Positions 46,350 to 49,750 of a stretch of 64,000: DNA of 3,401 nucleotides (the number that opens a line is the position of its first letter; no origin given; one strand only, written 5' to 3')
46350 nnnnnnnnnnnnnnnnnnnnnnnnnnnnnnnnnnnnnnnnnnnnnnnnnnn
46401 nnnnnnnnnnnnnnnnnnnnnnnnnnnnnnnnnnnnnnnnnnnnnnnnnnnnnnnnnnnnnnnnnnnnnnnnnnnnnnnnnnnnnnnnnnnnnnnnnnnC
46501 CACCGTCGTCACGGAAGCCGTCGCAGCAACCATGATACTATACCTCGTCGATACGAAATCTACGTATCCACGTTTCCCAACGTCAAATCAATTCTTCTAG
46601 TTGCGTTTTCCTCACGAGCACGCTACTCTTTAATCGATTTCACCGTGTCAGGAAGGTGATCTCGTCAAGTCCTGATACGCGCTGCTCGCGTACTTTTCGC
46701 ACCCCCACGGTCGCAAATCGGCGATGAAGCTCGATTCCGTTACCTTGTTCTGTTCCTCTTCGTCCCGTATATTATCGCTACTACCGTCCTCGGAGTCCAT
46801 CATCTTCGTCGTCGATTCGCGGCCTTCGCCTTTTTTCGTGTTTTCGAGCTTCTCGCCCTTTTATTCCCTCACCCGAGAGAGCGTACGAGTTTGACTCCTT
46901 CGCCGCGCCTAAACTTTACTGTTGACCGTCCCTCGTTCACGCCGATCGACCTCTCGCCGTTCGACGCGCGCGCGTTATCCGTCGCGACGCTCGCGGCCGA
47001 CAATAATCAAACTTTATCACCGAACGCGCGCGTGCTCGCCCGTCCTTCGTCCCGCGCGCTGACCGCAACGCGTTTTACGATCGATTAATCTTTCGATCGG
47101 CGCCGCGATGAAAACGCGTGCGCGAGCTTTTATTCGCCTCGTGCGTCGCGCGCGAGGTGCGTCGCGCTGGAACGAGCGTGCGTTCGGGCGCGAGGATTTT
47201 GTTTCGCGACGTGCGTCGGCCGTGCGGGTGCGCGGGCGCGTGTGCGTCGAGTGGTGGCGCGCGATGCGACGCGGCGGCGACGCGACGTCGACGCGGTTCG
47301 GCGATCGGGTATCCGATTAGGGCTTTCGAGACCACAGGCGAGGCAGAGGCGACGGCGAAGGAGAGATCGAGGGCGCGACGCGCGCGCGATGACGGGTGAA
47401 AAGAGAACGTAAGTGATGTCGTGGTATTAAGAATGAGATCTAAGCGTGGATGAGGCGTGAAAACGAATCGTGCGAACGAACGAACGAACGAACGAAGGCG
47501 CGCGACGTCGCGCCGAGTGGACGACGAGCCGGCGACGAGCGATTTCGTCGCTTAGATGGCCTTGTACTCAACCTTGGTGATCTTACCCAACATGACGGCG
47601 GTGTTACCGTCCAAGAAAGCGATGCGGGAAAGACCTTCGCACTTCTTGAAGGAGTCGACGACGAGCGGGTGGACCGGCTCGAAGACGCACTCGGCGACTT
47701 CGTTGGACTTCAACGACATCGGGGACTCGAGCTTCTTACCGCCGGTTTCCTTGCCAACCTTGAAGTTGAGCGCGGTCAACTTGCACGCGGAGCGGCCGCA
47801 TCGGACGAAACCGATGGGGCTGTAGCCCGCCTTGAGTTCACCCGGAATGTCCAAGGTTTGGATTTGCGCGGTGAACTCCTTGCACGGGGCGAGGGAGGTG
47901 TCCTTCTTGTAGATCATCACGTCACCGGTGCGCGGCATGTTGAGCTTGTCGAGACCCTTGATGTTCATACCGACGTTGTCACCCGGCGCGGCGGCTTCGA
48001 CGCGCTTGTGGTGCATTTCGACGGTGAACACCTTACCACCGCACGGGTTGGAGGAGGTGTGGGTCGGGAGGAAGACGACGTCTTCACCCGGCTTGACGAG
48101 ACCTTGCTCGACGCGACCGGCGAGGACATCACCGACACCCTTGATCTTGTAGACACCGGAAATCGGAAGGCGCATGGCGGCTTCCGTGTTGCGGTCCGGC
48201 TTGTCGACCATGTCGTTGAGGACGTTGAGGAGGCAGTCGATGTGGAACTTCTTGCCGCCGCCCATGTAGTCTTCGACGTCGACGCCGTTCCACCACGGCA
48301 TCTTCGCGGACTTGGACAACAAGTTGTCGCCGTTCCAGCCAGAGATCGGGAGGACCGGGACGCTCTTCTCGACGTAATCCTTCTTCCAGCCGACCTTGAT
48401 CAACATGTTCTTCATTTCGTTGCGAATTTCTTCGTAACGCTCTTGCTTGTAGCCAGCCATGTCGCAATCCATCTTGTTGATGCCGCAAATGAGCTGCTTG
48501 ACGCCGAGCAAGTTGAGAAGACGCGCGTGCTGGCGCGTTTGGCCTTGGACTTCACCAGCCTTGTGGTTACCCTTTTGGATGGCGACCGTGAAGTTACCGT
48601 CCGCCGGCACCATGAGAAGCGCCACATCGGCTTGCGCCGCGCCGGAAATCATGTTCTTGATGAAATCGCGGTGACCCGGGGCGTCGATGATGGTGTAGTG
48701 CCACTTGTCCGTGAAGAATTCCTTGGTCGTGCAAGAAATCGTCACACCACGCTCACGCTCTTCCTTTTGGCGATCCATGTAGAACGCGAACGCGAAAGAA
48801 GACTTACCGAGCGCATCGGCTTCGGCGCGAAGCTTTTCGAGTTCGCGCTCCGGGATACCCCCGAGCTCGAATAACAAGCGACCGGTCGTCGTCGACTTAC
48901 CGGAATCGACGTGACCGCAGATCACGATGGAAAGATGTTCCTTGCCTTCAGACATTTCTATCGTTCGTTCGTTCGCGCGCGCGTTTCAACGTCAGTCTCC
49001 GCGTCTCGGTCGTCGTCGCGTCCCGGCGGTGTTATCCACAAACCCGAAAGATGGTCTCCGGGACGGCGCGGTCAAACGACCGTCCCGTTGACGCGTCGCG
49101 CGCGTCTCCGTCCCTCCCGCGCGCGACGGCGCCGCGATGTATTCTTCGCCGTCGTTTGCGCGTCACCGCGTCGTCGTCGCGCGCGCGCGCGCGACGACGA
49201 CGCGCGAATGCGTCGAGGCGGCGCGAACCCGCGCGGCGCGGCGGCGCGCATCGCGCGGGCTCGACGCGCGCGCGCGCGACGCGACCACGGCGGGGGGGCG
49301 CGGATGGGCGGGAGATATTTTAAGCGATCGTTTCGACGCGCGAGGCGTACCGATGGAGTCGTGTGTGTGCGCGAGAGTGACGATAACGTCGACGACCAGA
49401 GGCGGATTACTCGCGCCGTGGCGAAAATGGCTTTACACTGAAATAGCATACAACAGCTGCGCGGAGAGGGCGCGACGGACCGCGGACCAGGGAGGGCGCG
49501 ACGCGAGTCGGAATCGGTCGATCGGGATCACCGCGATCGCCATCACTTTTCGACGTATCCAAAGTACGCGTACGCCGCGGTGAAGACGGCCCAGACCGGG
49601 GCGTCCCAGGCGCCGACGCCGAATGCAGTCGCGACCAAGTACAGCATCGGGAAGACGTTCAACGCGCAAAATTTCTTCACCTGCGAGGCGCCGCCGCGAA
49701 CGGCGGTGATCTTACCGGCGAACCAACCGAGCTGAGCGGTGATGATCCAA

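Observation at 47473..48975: EFL mRNA carries complementary pentanucleotide repeats in its 5' and 3' UTRs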

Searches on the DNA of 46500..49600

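Call 56: search_rna_families(source=window, start=46500, end=49600, threshold=evalue, max_evalue=1)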
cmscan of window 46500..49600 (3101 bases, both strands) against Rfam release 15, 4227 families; matches with E-value up to 1: 0.
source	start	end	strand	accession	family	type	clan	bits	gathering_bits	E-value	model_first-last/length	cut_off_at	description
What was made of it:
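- On Known structured RNA families (Rfam): No match with E of 1 or less in 46500-49600 on either strand (call 56).
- There is no Rfam match (call 56).
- Tried and rejected: No match (call 56).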
